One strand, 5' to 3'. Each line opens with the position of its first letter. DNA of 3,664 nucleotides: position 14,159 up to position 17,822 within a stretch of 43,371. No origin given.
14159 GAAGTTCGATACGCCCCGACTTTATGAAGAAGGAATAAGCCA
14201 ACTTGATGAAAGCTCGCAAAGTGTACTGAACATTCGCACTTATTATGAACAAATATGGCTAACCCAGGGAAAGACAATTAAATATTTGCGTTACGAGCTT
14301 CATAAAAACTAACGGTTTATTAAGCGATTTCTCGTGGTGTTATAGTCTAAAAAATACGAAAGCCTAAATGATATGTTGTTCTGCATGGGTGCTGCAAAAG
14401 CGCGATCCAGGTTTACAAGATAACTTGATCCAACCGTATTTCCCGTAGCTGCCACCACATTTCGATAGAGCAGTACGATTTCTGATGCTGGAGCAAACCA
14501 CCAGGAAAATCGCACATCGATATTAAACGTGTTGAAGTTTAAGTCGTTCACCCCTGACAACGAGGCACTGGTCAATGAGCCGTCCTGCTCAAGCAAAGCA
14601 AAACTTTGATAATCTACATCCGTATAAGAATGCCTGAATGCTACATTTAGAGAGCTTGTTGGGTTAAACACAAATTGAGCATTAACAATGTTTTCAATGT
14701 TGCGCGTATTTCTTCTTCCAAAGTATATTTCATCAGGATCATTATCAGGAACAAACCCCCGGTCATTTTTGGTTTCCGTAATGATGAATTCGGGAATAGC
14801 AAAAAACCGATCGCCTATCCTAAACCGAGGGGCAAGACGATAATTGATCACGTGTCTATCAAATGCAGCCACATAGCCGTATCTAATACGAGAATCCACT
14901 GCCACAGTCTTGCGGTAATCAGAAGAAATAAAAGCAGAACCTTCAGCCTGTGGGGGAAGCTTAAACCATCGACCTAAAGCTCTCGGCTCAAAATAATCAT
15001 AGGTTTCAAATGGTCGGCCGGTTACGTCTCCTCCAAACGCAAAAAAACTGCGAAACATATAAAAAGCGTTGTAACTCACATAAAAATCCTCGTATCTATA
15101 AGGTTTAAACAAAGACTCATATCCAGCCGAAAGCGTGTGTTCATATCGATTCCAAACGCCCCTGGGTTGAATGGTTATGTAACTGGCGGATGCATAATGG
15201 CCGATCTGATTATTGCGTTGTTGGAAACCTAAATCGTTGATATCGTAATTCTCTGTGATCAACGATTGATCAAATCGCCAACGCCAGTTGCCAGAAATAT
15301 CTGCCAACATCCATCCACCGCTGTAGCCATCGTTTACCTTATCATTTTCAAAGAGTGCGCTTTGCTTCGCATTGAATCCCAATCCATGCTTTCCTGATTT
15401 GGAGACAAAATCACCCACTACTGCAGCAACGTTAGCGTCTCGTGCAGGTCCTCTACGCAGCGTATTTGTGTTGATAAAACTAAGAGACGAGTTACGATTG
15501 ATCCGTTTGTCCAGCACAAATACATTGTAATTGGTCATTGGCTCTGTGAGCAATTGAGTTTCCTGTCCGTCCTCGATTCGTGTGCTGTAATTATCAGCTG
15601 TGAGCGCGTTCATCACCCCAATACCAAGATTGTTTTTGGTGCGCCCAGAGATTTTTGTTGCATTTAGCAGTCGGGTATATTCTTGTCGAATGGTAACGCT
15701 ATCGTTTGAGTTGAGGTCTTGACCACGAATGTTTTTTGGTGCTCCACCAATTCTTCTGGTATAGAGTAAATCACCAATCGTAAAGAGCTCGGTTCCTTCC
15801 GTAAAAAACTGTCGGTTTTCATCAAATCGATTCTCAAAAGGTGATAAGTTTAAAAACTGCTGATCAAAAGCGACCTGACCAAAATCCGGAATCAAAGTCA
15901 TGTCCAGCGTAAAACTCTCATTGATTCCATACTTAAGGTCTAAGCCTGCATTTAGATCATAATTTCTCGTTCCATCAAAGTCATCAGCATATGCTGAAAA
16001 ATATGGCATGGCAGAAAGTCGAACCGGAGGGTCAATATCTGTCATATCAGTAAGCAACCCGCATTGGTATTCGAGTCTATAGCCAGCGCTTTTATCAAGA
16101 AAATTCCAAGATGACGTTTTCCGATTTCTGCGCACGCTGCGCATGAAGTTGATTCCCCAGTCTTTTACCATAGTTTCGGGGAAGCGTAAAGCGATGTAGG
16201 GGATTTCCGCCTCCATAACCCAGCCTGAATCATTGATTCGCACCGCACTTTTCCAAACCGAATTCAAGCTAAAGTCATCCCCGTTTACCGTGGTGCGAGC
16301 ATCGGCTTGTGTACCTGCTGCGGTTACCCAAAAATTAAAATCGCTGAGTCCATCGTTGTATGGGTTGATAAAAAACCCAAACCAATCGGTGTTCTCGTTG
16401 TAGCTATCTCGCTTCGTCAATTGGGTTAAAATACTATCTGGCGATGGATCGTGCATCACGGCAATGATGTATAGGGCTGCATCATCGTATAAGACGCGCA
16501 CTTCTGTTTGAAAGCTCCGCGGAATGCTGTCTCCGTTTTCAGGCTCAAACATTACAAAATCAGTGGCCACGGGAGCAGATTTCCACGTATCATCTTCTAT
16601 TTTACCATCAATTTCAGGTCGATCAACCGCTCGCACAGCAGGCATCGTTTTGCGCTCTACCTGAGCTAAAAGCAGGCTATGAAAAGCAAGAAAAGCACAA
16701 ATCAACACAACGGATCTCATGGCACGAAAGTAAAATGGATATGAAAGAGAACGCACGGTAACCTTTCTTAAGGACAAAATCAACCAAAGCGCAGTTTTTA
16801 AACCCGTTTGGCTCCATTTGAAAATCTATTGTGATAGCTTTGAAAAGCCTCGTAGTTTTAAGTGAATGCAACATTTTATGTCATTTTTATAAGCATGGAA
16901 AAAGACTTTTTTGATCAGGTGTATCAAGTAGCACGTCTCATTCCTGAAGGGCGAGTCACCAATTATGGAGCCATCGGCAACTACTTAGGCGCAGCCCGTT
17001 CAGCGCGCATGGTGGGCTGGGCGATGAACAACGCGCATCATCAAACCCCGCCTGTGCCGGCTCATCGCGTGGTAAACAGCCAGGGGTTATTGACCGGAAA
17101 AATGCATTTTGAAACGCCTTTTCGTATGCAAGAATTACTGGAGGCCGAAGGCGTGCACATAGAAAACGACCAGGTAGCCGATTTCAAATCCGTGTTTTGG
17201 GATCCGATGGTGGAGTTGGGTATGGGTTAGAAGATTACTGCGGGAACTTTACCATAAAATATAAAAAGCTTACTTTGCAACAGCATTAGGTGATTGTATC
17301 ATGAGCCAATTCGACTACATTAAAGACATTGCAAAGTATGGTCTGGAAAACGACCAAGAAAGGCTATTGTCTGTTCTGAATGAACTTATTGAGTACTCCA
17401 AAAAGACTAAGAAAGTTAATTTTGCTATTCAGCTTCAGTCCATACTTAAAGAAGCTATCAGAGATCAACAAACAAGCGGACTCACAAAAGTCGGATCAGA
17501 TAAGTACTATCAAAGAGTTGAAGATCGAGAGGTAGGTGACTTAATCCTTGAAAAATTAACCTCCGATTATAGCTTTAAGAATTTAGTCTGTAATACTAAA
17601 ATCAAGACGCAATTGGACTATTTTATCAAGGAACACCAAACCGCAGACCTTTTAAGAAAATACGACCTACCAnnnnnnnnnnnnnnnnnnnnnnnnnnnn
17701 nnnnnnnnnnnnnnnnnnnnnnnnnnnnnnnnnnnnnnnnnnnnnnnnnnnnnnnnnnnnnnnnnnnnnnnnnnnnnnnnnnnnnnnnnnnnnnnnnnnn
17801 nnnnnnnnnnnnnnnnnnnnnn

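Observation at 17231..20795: AT-rich two-gene islet: AAA+ ATPase plus cytoplasmic S8 subtilase wedged between core genes (IetAS-like candidate defence module, mechanism unknown)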

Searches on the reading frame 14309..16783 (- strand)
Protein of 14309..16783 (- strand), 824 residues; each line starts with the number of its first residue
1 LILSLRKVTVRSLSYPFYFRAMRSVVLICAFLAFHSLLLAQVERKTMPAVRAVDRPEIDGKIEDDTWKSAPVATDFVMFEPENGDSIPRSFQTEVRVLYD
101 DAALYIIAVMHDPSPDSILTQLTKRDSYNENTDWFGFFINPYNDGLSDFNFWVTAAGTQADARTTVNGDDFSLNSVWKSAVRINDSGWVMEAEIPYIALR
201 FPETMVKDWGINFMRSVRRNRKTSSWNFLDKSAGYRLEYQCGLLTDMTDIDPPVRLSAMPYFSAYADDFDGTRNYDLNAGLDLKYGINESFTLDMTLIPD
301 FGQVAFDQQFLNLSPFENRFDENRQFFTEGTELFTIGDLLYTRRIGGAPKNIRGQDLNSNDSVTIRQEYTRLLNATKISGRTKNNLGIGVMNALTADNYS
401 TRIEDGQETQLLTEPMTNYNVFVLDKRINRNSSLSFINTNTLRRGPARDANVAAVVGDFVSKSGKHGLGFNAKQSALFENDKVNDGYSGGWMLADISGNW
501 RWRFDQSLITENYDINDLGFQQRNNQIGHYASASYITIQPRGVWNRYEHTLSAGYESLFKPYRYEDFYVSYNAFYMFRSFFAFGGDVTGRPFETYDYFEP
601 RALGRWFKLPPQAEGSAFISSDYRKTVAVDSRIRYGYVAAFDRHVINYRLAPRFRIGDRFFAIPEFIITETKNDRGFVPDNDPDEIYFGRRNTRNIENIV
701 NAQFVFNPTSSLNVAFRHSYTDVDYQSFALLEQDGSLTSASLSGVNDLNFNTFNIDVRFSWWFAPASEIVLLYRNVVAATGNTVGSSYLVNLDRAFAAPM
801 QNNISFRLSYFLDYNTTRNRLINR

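Call 88: search_protein_families(library=pfam, proteins=[window:14309-16783:-], max_evalue=0.00001)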
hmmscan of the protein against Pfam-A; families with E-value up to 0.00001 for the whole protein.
window:14309-16783:- (824 aa): 2 families
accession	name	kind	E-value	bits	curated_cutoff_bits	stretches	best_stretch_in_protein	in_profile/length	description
PF19313.5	DUF5916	-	1.5e-193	645.1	22.6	1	252-820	1-571/572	Domain of unknown function (DUF5916)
PF06452.16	CBM9_1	-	5.8e-10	39.8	23.4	1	58-213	1-146/185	Carbohydrate family 9 binding domain-like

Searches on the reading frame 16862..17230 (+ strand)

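Call 4: search_protein_families(library=pfam, proteins=[window:16862-17230:+], max_evalue=0.01)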
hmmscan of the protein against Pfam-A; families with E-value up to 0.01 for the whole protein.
window:16862-17230:+ (122 aa): 1 family
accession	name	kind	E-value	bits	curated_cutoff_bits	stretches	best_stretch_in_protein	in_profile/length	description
PF01035.26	DNA_binding_1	-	3.4e-21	75.3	27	1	15-98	1-81/81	6-O-methylguanine DNA methyltransferase, DNA binding domain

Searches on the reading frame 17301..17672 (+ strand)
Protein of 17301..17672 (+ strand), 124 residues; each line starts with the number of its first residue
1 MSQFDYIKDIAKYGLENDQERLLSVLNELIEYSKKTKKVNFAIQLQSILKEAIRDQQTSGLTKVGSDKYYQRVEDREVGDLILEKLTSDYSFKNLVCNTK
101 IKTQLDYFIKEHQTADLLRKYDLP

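Call 97: search_protein_families(library=pfam, proteins=[window:17301-17672:+], max_evalue=10)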
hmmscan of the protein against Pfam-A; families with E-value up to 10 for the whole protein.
seq(124 aa): 2 families
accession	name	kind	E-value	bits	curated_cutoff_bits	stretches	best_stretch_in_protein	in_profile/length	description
PF12179.13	IKKbetaNEMObind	-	0.16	12.3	25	1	44-59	13-28/37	I-kappa-kinase-beta NEMO binding domain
PF01480.22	PWI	-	0.18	12.6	22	0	15-51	15-51/72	PWI domain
